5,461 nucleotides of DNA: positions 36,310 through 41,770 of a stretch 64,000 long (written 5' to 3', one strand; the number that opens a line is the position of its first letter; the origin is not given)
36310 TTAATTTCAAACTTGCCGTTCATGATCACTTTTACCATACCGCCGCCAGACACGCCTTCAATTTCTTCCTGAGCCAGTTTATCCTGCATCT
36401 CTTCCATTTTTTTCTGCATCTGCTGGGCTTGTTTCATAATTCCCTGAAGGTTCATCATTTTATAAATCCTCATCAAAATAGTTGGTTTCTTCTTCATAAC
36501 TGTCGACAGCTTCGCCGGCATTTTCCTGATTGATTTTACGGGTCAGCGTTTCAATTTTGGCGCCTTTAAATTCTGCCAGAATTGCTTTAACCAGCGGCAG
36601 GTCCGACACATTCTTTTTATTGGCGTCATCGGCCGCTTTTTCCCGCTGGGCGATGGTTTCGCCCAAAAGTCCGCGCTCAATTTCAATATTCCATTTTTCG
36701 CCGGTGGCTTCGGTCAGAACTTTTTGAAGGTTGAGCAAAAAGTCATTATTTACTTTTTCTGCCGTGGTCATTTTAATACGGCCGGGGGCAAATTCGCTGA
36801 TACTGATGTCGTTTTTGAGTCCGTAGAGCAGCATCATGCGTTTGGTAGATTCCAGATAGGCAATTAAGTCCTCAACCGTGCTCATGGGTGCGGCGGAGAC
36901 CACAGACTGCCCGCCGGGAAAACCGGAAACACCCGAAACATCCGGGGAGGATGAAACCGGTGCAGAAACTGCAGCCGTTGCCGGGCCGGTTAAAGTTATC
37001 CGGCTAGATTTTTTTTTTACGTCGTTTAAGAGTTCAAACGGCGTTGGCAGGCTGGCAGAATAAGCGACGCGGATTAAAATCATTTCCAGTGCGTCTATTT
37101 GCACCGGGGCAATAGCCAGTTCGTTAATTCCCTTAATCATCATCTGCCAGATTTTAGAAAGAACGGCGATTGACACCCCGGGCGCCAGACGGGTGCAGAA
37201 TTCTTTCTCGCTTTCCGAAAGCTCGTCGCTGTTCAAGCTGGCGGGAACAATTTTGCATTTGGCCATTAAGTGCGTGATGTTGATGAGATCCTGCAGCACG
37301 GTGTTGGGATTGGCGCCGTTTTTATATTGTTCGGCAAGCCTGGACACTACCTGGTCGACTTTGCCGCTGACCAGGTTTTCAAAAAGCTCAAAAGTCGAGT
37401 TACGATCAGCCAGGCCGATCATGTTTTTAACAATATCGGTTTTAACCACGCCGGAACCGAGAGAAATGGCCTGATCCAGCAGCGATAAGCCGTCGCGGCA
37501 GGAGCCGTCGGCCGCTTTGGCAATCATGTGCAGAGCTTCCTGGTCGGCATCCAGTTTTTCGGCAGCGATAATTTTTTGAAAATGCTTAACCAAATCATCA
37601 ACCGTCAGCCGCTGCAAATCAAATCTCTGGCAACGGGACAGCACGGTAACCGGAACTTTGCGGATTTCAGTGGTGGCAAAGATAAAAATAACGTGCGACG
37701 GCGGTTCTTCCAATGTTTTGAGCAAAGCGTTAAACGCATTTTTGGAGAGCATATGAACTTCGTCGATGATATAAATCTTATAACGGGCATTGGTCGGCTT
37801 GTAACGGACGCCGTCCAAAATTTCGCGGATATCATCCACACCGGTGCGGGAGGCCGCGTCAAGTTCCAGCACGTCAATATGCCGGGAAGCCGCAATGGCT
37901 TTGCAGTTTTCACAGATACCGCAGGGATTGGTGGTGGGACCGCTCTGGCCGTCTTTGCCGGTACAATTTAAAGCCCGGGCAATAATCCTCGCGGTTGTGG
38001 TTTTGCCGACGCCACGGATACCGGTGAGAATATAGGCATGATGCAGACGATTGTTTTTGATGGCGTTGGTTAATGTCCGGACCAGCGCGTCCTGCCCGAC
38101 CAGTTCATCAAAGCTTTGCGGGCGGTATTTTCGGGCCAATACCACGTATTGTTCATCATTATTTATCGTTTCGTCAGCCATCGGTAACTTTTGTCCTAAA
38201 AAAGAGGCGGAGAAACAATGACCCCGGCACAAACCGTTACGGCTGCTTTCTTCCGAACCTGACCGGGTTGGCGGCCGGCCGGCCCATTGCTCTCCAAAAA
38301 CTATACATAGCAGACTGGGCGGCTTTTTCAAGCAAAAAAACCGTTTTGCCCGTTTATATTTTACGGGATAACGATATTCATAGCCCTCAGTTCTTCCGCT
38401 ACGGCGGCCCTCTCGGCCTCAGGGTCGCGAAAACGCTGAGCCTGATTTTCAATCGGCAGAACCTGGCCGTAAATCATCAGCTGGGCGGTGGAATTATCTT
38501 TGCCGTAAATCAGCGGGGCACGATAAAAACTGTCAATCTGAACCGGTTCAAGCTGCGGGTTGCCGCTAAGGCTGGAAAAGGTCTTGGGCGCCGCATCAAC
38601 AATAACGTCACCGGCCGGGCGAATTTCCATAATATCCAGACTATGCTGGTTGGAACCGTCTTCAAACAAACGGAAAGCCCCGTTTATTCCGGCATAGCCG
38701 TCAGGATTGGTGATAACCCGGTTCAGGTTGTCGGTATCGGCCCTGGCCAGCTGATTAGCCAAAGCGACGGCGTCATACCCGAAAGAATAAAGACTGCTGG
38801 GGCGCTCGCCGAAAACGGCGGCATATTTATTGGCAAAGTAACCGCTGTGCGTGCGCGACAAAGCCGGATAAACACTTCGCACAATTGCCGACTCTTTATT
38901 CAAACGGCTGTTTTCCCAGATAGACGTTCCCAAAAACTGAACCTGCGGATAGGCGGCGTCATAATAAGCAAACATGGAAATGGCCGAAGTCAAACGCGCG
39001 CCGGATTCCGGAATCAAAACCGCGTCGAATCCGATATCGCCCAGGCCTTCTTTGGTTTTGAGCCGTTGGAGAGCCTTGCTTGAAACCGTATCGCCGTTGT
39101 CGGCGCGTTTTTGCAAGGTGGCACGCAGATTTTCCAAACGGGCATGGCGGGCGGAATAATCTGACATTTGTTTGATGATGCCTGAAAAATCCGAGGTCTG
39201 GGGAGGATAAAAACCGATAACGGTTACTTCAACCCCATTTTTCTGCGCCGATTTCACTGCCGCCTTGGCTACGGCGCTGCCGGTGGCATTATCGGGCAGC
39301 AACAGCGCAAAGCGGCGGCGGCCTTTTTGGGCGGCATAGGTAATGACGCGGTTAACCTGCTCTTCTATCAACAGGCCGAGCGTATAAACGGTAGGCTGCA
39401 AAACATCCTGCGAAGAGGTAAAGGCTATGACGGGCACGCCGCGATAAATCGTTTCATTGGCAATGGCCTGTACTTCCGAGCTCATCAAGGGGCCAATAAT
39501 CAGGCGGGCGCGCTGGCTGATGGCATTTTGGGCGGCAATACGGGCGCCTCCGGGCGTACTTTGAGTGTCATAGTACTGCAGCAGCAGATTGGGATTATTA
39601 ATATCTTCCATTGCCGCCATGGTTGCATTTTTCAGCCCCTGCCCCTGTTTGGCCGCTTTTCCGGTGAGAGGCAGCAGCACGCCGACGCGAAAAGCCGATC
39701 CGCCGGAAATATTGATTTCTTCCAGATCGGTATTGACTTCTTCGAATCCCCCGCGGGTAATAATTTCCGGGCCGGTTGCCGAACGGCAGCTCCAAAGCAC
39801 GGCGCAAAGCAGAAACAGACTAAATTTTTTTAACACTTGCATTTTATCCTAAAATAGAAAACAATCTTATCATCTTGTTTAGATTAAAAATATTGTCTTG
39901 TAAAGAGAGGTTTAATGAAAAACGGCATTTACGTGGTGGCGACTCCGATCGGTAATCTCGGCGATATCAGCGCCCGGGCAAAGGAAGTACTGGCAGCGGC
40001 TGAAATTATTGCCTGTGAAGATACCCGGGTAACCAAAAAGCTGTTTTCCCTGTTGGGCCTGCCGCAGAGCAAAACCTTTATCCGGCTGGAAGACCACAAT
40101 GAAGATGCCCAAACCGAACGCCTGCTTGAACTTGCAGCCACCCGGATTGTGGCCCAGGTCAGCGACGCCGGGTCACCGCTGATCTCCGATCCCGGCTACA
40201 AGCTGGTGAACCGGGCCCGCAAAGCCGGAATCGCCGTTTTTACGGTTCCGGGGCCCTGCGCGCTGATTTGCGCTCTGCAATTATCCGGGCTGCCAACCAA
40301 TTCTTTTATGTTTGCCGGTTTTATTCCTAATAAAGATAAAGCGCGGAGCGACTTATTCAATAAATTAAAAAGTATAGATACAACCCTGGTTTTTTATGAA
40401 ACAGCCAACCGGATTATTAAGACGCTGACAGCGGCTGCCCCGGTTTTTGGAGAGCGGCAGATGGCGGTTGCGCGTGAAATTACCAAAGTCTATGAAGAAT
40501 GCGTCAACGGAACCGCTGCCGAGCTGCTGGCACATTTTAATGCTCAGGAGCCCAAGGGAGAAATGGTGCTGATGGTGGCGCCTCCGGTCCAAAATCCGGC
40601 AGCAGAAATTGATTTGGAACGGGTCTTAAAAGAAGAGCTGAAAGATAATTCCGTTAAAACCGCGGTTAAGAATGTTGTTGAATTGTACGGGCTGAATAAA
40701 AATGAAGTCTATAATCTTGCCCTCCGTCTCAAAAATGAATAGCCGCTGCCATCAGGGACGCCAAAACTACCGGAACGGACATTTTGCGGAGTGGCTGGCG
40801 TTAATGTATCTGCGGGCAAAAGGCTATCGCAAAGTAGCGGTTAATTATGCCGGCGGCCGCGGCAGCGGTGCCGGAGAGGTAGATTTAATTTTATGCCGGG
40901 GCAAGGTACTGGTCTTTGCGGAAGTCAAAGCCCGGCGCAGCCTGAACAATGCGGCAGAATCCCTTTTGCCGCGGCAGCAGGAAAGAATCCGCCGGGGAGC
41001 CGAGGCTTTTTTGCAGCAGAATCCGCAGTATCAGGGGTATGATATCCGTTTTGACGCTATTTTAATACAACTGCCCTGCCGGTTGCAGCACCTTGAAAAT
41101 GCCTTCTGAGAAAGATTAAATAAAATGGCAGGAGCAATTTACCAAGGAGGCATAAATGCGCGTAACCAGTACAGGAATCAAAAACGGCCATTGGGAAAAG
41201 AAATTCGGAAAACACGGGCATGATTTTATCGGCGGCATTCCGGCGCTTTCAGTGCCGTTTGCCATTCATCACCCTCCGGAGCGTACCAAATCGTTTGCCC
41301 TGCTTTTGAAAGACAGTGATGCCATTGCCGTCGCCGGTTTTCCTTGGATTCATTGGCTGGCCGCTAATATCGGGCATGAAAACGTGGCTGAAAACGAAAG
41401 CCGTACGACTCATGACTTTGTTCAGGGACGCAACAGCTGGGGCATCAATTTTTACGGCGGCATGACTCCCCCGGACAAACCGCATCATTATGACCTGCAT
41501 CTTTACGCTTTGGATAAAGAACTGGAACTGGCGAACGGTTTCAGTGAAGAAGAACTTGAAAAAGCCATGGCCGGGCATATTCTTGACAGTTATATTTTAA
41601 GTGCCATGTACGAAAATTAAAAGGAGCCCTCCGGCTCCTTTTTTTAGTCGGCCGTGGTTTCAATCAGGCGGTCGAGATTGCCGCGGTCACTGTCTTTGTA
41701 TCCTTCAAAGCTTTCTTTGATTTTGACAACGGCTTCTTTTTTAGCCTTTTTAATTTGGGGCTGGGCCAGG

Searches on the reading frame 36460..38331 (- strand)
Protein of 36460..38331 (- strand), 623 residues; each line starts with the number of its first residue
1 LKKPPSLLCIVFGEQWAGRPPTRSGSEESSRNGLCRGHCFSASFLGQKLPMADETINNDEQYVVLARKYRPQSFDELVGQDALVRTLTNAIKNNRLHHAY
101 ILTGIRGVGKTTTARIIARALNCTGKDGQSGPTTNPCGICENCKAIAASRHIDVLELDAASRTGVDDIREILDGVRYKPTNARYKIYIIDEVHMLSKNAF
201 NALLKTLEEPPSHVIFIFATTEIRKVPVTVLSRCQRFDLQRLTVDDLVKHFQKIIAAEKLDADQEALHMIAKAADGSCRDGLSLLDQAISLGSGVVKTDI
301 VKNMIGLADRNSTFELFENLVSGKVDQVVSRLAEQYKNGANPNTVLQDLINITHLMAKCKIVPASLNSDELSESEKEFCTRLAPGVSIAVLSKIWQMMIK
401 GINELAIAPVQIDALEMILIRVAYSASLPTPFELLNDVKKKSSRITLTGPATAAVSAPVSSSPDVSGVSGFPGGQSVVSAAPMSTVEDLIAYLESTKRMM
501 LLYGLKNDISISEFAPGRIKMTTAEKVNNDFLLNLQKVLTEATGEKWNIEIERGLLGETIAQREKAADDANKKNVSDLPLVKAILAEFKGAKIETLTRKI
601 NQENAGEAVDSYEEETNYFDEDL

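Call 26: search_protein_families(library=pfam, proteins=[window:36460-38331:-], max_evalue=0.01)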
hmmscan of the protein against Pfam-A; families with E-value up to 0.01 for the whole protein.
window:36460-38331:- (623 aa): 16 families
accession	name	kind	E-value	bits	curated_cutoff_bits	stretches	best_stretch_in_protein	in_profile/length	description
PF13177.12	DNA_pol3_delta2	-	3.6e-43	147.8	27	1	80-242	2-160/161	DNA polymerase III, delta subunit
PF12169.13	DNA_pol3_gamma3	-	4.3e-39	134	24.4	1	297-436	2-141/143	DNA polymerase III subunits gamma and tau domain III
PF12362.13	DUF3646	-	2.1e-22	80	30.2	1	484-594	2-112/114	DNA polymerase III gamma and tau subunits C terminal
PF22608.2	DNAX_ATPase_lid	-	2.8e-18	65.9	27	1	248-294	3-49/49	DNA polymerase III clamp loader subunit, ATPase lid domain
PF00004.35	AAA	-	1.8e-12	48.3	21.2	1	101-237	2-126/131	ATPase family associated with various cellular activities (AAA)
PF05496.18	RuvB_N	-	2.8e-07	30.9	27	1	70-135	2-70/159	Holliday junction DNA helicase RuvB P-loop domain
PF13401.12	AAA_22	-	1.1e-06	29.4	27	1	100-225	8-128/130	AAA domain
PF13604.12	AAA_30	-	2.2e-06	28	27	1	99-217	20-122/191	AAA domain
PF13245.12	AAA_19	-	3.1e-06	27.9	25.1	1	89-217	3-123/134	AAA domain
PF13173.12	AAA_14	-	2.1e-05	24.9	27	1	98-210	3-88/129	AAA domain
PF07728.20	AAA_5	-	2.5e-05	24.8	22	1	101-210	3-93/139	AAA domain (dynein-related subfamily)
PF13191.12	AAA_16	-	3.4e-05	24.9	32.6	1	76-124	1-51/167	AAA ATPase domain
PF13238.12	AAA_18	-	0.0015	19.4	29.4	1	101-137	2-44/128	AAA domain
PF06068.19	TIP49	-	0.0027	17.4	23.8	0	188-220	279-310/347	TIP49 P-loop domain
PF20720.3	nSTAND3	-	0.0041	17.3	27.2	1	89-121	9-41/155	Novel STAND NTPase 3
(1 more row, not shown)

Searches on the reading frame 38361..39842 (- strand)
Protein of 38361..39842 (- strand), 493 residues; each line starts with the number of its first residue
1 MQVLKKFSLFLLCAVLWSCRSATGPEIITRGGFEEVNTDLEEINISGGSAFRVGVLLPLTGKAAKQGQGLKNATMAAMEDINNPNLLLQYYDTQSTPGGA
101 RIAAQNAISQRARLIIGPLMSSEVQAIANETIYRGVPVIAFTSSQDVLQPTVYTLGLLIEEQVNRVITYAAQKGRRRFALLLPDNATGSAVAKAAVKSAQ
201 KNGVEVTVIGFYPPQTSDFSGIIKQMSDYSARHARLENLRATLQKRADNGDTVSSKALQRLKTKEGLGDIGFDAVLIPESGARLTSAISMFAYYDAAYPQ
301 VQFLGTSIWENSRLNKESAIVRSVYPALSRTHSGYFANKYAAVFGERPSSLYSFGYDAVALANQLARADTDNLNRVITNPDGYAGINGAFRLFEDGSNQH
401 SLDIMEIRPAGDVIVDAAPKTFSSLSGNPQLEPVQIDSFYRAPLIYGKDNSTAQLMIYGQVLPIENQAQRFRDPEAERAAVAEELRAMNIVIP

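Call 26: search_protein_families(library=pfam, proteins=[window:38361-39842:-], max_evalue=0.01)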
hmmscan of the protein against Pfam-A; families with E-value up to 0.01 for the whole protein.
window:38361-39842:- (493 aa): 4 families
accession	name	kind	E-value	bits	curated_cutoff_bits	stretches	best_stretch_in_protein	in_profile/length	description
PF13458.12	Peripla_BP_6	-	2.3e-34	120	31.7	1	52-411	3-342/343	Periplasmic binding protein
PF04348.19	LppC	-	5.8e-16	58.6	28.8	1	49-239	217-412/563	LppC putative lipoprotein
PF01094.35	ANF_receptor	-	2.5e-09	37.1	25.4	1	71-226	3-169/353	Receptor family ligand binding region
PF13433.12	Peripla_BP_5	-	0.0007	19.2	27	1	52-228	2-186/363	Periplasmic binding protein domain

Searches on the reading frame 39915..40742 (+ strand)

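Call 26: search_protein_families(library=pfam, proteins=[window:39915-40742:+], max_evalue=0.01)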
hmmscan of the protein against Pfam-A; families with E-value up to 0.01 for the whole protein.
window:39915-40742:+ (275 aa): 2 families
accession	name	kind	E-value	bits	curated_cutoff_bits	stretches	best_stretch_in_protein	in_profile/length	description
PF00590.25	TP_methylase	-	3.8e-27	96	27.8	1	5-204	2-211/212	Tetrapyrrole (Corrin/Porphyrin) Methylases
PF23016.2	RsmI_C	-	8.5e-11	42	27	1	229-273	2-46/46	RsmI C-terminal HTH domain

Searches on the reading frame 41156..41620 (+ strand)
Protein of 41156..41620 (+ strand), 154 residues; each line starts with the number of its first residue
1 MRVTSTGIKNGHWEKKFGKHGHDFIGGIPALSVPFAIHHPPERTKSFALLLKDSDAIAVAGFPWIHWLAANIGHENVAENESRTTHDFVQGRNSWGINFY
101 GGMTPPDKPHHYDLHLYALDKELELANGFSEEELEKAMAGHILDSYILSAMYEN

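Call 33: search_protein_families(library=pfam, proteins=[window:41156-41620:+], max_evalue=0.0001)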
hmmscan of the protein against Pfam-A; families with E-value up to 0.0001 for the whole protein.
window:41156-41620:+ (154 aa): 1 family
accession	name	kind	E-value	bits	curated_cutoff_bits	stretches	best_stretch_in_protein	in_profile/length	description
PF01161.25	PBP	-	4.2e-28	98.8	24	1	27-152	9-135/135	Phosphatidylethanolamine-binding protein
